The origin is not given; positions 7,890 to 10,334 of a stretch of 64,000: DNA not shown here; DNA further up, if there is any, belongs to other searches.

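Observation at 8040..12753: Translationally coupled three-gene envelope operon: PEGA membrane protein, TPR/NHL beta-propeller, PEGA+PDZ secreted protein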

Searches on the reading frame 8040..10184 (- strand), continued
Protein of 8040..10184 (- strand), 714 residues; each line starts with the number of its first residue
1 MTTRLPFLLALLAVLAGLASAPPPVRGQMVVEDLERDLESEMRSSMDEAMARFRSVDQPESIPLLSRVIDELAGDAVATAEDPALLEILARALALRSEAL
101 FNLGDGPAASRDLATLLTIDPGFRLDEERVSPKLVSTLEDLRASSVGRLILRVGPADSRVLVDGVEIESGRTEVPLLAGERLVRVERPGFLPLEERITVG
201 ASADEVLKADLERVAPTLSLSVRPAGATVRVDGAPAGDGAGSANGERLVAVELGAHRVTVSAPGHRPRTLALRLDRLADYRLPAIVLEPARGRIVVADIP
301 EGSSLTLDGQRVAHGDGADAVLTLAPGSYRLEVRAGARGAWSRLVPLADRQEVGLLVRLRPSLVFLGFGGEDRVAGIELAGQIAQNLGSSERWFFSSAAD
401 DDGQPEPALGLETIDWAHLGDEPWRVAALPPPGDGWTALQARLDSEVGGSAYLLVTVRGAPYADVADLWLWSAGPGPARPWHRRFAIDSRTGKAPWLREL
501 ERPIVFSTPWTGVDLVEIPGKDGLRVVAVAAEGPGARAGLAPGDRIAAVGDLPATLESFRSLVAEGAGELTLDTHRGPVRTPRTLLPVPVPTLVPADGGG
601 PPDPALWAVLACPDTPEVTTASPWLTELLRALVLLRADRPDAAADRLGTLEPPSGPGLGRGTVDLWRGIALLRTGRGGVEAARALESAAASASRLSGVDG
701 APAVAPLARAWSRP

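Call 42: search_solved_structures(query=A4, max_evalue=0.01, show_alignments=1)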
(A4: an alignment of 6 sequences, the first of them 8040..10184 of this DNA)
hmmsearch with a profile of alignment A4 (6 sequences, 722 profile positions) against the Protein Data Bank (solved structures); distinct sequences matched with E-value up to 0.01: 214 (the best 60 are shown).
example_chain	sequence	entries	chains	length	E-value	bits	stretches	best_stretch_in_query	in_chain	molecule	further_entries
7xs0_A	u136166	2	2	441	7.1e-18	67.6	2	523-604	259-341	Periplasmic serine endoprotease DegP-like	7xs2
5y2d_A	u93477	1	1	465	8.4e-18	67.4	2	523-604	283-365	Periplasmic serine endoprotease DegP-like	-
22kg_A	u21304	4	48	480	8e-16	60.9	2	523-593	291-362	Probable periplasmic serine endoprotease DegP-like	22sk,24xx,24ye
4a8a_A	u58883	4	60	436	5.7e-15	58.1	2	523-594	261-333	PERIPLASMIC PH-DEPENDENT SERINE ENDOPROTEASE DEGQ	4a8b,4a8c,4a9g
3mh4_A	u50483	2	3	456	6.7e-15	57.8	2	519-594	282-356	Protease do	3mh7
3mh5_A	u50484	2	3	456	6.7e-15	57.8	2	519-594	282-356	Protease do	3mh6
3otp_A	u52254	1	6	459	7.5e-15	57.6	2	519-594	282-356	Protease do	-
8kic_D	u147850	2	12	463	8.5e-15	57.5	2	523-594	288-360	peptidase Do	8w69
6jjk_A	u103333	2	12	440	1.1e-14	57.2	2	519-594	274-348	Periplasmic serine endoprotease DegP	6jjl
1ky9_A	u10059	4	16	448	1.1e-14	57.1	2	519-594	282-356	PROTEASE DO | Periplasmic serine endoprotease DegP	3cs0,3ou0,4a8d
2zle_A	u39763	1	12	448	1.1e-14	57.1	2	519-594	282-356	Protease do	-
6jjo_A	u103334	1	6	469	1.2e-14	56.9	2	519-594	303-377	Periplasmic serine endoprotease DegP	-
6icf_A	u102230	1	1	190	1.5e-13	53.4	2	528-594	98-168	Putative zinc metalloprotease aq_1964,Putative zinc metalloprotease aq_1964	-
3wkl_A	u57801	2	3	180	1.9e-13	53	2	528-585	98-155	Putative Zinc Metalloprotease AQ_1964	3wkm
6icc_A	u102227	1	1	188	3.2e-13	52.3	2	528-585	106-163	PDZ tandem fragment with PA tag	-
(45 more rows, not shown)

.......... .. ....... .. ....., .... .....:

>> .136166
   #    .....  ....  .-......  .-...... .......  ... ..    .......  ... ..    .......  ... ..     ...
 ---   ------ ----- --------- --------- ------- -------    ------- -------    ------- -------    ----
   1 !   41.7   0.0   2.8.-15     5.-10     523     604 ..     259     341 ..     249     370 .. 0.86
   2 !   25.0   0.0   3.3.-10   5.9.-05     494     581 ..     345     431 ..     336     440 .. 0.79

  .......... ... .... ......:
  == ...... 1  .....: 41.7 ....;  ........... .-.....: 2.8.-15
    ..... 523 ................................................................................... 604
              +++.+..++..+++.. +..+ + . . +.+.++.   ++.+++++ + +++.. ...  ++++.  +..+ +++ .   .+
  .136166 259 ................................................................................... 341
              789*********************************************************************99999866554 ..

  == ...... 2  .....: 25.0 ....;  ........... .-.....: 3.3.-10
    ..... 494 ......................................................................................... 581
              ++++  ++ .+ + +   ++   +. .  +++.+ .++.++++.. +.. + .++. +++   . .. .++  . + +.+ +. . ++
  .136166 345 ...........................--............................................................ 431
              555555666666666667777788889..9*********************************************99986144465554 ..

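Call 46: predict_structure(alignment_id=A4)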
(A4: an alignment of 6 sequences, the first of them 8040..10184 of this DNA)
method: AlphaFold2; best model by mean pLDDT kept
length: 714 residues; sequences in the alignment: 6
mean_pLDDT: 77.4   pTM: 0.58
mean pLDDT of the five models: 77.4, 73.8, 72.8, 68.5, 67.4
residues with pLDDT >= 90: 125; 70-90: 416; 50-70: 110; < 50: 63
segments of 3 or more residues with pLDDT < 50: 1-35, 239-241, 427-430, 489-492, 692-702
pLDDT, mean of each block of 10 residues (from residue 1): 41 42 29 54 87 84 90 78 84 92 89 90 83 89 90 82 78 85 87 90 87 87 82 69 64 89 89 89 88 93 89 80 93 91 93 93 86 79 81 76 55 66 53 70 85 82 81 86 72 63 70 69 75 75 82 77 69 85 58 63 86 85 84 85 89 63 83 80 78 40 55 59
secondary structure, 60 per line:
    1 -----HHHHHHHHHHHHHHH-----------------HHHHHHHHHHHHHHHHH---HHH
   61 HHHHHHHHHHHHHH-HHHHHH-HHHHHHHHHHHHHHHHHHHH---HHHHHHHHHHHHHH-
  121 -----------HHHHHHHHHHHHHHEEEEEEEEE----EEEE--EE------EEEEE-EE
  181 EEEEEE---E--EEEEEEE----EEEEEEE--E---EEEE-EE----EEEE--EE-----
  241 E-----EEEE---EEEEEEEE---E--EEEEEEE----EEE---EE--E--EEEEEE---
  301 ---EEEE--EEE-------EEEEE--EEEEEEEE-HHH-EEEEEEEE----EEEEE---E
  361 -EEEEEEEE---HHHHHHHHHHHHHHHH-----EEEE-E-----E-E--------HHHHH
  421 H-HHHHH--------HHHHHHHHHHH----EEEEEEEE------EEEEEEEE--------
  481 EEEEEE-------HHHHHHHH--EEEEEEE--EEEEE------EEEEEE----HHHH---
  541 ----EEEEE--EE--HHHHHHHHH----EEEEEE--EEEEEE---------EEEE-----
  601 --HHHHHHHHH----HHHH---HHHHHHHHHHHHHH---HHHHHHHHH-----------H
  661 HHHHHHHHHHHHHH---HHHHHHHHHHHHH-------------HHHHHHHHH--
elements in order (helices of 4 or more, strands of 3 or more residues): H6-20 H38-54 H58-74 H76-81 H83-102 H106-119 H132-145 E146-154 E159-162 E173-177 E179-186 E193-199 E204-210 E217-220 E228-231 E247-250 E254-261 E268-274 E279-281 E292-297 E304-307 E310-312 E320-324 E327-334 E340-347 E352-356 E362-369 H373-388 E394-397 H416-421 H423-427 H436-446 E451-458 E465-472 E481-486 H494-501 E504-510 E513-517 E524-529 H534-537 E545-549 H556-564 E569-574 E577-582 E592-595 H603-611 H616-619 H623-636 H640-648 H660-674 H678-690 H704-712

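Call 56: fold_search(model_id=the predicted structure, library=pdb)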
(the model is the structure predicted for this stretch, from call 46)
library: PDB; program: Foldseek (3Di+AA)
matches with E <= 10: 1137; with E <= 0.001: 5
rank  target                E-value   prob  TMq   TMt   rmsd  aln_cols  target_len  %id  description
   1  6fwv_A                2.0e-10  1.00  0.16  0.20  16.7       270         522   13  The Bacillus anthracis TIE protein (released 2018-08-08)
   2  6fwv_B                2.0e-10  1.00  0.15  0.20  16.6       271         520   13  The Bacillus anthracis TIE protein (released 2018-08-08)
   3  6e57_C                1.2e-04  0.77  0.06  0.09  18.9       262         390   16  Bacteroides ovatus mixed-linkage glucan utilization locus (MLGUL) SGBP-B in complex with mixed-linkage heptasaccharide (released 2019-05-29)
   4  8fia_A                5.6e-04  0.96  0.09  0.04  26.2       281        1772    9  The structure of fly Teneurin self assembly (released 2023-05-03)
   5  6hif_Y                7.7e-04  1.00  0.09  0.69   2.1        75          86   17  Kuenenia stuttgartiensis hydrazine dehydrogenase complex (released 2019-04-17)
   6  6cxs_A                1.6e-03  0.23  0.06  0.07  26.9       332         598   10  Crystal Structure of Clostridium perfringens beta-glucuronidase bound with a novel, potent inhibitor 4-(8-(piperazin-1 (released 2019-04-17)
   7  4ynn_B                2.0e-03  0.51  0.09  0.15  21.4       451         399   12  Structure of Legionella pneumophila DegQ (S190A variant) (released 2015-06-24)
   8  2nsm                  3.3e-03  1.00  0.10  0.17   4.0        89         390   19  Crystal structure of the human carboxypeptidase N (Kininase I) catalytic domain (released 2007-04-24)
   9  4rtd                  5.0e-03  0.11  0.08  0.06  35.3       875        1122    9  Escherichia coli alpha-2-macroglobulin activated by porcine elastase (released 2015-07-15)
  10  3mn8_D                5.3e-03  1.00  0.10  0.17   4.1       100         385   21  Structure of Drosophila melanogaster carboxypeptidase D isoform 1B short (released 2010-07-28)
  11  7s8u                  5.9e-03  0.57  0.09  0.09  35.3       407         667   10  Cryo-EM structure of a mammalian peptide transporter (PepT1/slc15a1) in nanodisc (released 2022-07-20)
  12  3mn8_A                6.6e-03  1.00  0.10  0.17   4.1       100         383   21  Structure of Drosophila melanogaster carboxypeptidase D isoform 1B short (released 2010-07-28)
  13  8qox_B                7.3e-03  0.77  0.10  0.15  21.1       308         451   10  Two-component assembly of SlaA and SlaB S-layer proteins of Sulfolobus acidocaldarius (released 2024-02-21)
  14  6fb3_A                7.7e-03  0.54  0.08  0.03  26.4       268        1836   10  Teneurin 2 Partial Extracellular Domain (released 2018-03-28)
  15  3mn8_B                9.0e-03  1.00  0.10  0.17   4.1        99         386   22  Structure of Drosophila melanogaster carboxypeptidase D isoform 1B short (released 2010-07-28)
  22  4hrv_A                1.8e-02  0.99  0.11  0.50   6.9       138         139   14  Crystal Structure of Lipoprotein GNA1162 from Neisseria meningitidis (released 2013-04-24)
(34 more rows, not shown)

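Call 77: search_protein_families(library=padloc, proteins=[window:8040-10184:-], max_evalue=0.01)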
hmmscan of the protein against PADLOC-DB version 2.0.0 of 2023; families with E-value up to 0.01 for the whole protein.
window:8040-10184:- (714 aa): 0 families

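Call 82: search_protein_families(library=pfam, proteins=[L002:5641-7347:+, L005:3283-5088:+, L005:2164-2958:+], max_evalue=0.001)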
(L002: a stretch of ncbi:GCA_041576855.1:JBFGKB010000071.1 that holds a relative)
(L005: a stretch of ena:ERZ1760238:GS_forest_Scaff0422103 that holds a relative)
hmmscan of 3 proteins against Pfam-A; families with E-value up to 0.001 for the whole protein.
L002:5641-7347:+ (568 aa): 6 families
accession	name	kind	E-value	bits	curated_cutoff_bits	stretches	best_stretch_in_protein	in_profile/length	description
PF00069.31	Pkinase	-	1.2e-51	176.1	31.7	1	9-260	1-257/263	Protein kinase domain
PF07714.23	PK_Tyr_Ser-Thr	-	3e-33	115.7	23.1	1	11-239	3-237/258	Protein tyrosine and serine/threonine kinase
PF08308.17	PEGA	-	3.7e-13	49.6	20.8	1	359-403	3-46/71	PEGA domain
PF03109.22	ABC1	-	3.5e-06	26.8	22.9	1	77-159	138-219/244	ABC1 atypical kinase-like domain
PF17667.7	Pkinase_fungal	-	1e-05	24.9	24.1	1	112-197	291-382/387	Fungal protein kinase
PF01636.29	APH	-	0.00031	21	23.2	0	113-153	155-196/239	Phosphotransferase enzyme family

L005:3283-5088:+ (601 aa): 4 families
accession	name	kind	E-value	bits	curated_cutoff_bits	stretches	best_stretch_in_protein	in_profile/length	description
PF00069.31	Pkinase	-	1.6e-52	179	31.7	1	10-255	1-252/263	Protein kinase domain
PF07714.23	PK_Tyr_Ser-Thr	-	1e-34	120.5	23.1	1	12-254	3-248/258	Protein tyrosine and serine/threonine kinase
PF08308.17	PEGA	-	1.1e-11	44.9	20.8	1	402-450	4-52/71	PEGA domain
PF03109.22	ABC1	-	0.00032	20.3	22.9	1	82-156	142-215/244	ABC1 atypical kinase-like domain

L005:2164-2958:+ (264 aa): 2 families
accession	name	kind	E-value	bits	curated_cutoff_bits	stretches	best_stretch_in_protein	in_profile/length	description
PF00498.31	FHA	-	2e-15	57.4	20.7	1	23-83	2-65/67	FHA domain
PF16697.10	Yop-YscD_cpl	-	1.2e-10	41.9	33.2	1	18-92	15-91/94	Inner membrane component of T3SS, cytoplasmic domain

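Call 86: search_protein_families(library=pfam, proteins=[L019:2986-4983:+, L019:5843-6997:+, L019:6994-7395:+, L019:7414-7728:+, L019:7725-10022:+, L020:4538-6034:-, L020:10142-12268:+, L021:1387-3153:+, L021:4597-7860:+, L021:38-1285:+], max_evalue=0.001)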
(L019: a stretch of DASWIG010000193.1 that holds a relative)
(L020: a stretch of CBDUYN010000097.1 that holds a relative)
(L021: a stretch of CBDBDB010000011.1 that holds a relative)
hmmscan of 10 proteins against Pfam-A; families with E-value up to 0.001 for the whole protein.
L019:2986-4983:+ (665 aa): 1 family
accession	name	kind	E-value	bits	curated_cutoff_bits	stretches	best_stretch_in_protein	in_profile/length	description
PF01642.28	MM_CoA_mutase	-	1.6e-107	360.6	22.1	1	119-570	118-505/512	Methylmalonyl-CoA mutase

L019:5843-6997:+ (384 aa): 4 families
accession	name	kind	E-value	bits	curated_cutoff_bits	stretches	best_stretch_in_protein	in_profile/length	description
PF00441.29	Acyl-CoA_dh_1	-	1.2e-43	149.3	22.4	1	230-379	1-150/150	Acyl-CoA dehydrogenase, C-terminal domain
PF02771.21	Acyl-CoA_dh_N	-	1e-41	142.2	22.9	1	6-118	1-113/113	Acyl-CoA dehydrogenase, N-terminal domain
PF02770.24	Acyl-CoA_dh_M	-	3.5e-22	78.8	33.3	1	123-218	2-97/97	Acyl-CoA dehydrogenase, middle domain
PF08028.16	Acyl-CoA_dh_2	-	8.8e-16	58.8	22.7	1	246-362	2-128/134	Acyl-CoA dehydrogenase, C-terminal domain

L019:6994-7395:+ (133 aa): 3 families
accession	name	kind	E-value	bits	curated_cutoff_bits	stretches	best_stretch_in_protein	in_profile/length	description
PF13669.12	Glyoxalase_4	-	2.8e-22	79.5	27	1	7-115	2-109/109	Glyoxalase/Bleomycin resistance protein/Dioxygenase superfamily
PF13468.12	Glyoxalase_3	-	1.6e-15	58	25.1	1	7-106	3-110/176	Glyoxalase-like domain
PF00903.31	Glyoxalase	-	4.5e-14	53.3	20.6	1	4-127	1-120/121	Glyoxalase/Bleomycin resistance protein/Dioxygenase superfamily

L019:7414-7728:+ (104 aa): 0 families

L019:7725-10022:+ (765 aa): 4 families
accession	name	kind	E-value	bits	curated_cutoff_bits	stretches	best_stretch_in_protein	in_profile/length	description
PF08308.17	PEGA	-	1.7e-11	44.3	20.8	0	255-277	3-25/71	PEGA domain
PF13180.12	PDZ_2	-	1.4e-08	35.3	27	1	561-632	9-80/80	PDZ domain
PF17820.7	PDZ_6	-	1.5e-06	28.3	27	1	567-616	1-49/54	PDZ domain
PF00595.29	PDZ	-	7.1e-05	23.5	23.2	1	560-616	20-77/81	PDZ domain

L020:4538-6034:- (498 aa): 4 families
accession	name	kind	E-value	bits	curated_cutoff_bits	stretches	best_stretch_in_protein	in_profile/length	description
PF02518.31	HATPase_c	-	6.1e-27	94.7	26.4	1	379-486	3-109/111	Histidine kinase-, DNA gyrase B-, and HSP90-like ATPase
PF00672.30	HAMP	-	8.4e-11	42.5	25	1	210-258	5-52/53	HAMP domain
PF00512.31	HisKA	-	3.5e-09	37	26.9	1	271-335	2-63/66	His Kinase A (phospho-acceptor) domain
PF13581.12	HATPase_c_2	-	1.7e-07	31.8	27.4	1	386-463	36-111/127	Histidine kinase-like ATPase domain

L020:10142-12268:+ (708 aa): 2 families
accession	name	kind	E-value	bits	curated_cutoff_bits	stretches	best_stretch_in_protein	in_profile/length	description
PF13598.12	DUF4139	-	4.1e-35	121.8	31.8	1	216-695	2-204/205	Domain of unknown function (DUF4139)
PF13600.11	DUF4140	-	4e-11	43.7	27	1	18-118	1-92/98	N-terminal domain of unknown function (DUF4140)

L021:1387-3153:+ (588 aa): 0 families

L021:4597-7860:+ (1087 aa): 2 families
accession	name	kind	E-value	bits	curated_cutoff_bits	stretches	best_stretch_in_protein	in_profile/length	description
PF13519.12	VWA_2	-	6.7e-09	36.8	27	1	880-975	4-106/107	von Willebrand factor type A domain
PF13620.12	CarboxypepD_reg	-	7.3e-05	23.5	32.3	0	82-117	45-81/82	Carboxypeptidase regulatory-like domain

L021:38-1285:+ (415 aa): 1 family
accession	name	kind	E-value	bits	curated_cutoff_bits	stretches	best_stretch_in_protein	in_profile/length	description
PF01566.24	Nramp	-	1.6e-25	90.4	29.8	1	13-372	2-352/357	Natural resistance-associated macrophage protein-like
